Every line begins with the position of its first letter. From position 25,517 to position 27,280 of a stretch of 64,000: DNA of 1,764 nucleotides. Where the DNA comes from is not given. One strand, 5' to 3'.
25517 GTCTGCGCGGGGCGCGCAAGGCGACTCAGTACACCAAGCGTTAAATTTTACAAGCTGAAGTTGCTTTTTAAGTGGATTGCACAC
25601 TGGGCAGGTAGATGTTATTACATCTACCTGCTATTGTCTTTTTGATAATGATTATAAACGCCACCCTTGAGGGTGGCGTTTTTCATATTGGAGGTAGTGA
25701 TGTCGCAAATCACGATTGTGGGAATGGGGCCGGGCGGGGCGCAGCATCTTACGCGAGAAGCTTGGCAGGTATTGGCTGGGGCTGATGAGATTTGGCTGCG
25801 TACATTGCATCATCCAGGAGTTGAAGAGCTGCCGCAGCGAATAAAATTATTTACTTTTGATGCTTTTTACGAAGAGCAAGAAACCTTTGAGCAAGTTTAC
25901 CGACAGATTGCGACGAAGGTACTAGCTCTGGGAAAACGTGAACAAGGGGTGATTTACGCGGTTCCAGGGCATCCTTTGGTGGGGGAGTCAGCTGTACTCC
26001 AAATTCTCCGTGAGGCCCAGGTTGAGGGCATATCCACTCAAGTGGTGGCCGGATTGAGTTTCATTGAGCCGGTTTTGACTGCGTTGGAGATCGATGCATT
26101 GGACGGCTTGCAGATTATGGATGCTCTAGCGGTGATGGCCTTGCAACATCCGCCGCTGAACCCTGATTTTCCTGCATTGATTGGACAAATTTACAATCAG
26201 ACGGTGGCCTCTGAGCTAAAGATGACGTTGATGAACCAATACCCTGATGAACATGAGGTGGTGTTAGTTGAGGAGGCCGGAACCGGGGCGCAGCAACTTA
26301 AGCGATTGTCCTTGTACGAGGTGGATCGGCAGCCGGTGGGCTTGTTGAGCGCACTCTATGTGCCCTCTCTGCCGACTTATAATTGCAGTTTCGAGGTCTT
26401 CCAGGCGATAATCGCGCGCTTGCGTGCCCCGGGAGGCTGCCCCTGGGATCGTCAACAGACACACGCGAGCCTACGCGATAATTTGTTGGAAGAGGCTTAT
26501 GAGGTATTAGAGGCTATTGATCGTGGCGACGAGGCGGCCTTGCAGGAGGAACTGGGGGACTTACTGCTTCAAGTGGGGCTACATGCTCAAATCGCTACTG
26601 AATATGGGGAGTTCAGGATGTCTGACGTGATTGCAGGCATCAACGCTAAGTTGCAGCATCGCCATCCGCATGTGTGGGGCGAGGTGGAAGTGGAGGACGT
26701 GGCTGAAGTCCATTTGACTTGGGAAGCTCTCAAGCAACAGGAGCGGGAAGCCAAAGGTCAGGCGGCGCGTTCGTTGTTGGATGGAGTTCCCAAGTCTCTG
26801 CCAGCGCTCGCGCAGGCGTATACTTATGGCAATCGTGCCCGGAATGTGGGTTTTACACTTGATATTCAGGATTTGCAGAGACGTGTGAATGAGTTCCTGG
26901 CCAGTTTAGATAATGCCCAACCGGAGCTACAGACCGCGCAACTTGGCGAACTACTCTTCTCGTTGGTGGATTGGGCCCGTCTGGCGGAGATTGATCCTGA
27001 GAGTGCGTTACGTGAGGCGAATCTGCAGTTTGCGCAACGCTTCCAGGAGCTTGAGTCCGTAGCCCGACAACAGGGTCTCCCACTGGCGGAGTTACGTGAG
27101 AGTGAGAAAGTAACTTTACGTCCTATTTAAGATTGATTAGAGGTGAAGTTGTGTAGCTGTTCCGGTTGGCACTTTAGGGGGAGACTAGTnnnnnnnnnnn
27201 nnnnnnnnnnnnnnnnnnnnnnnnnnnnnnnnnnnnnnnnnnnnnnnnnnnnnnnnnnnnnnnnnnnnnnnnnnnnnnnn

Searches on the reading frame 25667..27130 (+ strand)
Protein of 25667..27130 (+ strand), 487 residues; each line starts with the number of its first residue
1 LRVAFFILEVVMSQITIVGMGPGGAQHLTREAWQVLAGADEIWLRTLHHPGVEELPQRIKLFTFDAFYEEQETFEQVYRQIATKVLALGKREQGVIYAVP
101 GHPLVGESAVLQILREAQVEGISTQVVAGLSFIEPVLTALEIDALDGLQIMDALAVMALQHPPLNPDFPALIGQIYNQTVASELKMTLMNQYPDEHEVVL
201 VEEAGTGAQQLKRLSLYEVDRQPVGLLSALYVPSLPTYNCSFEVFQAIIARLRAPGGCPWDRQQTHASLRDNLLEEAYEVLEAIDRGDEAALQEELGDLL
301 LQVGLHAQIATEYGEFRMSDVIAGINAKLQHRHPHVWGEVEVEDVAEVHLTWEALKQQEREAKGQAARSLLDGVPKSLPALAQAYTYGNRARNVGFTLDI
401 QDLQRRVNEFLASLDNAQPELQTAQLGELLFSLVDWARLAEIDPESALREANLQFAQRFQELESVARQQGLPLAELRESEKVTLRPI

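Call 73: search_protein_families(library=pfam, proteins=[window:25667-27130:+], max_evalue=0.00001)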
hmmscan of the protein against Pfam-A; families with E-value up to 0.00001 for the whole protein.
window:25667-27130:+ (487 aa): 2 families
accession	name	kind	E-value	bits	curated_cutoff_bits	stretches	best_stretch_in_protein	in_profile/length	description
PF03819.22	MazG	-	8.3e-28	96.9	22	1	264-337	1-74/74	MazG nucleotide pyrophosphohydrolase domain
PF00590.25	TP_methylase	-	2.8e-23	83.4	27.8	1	15-219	2-211/212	Tetrapyrrole (Corrin/Porphyrin) Methylases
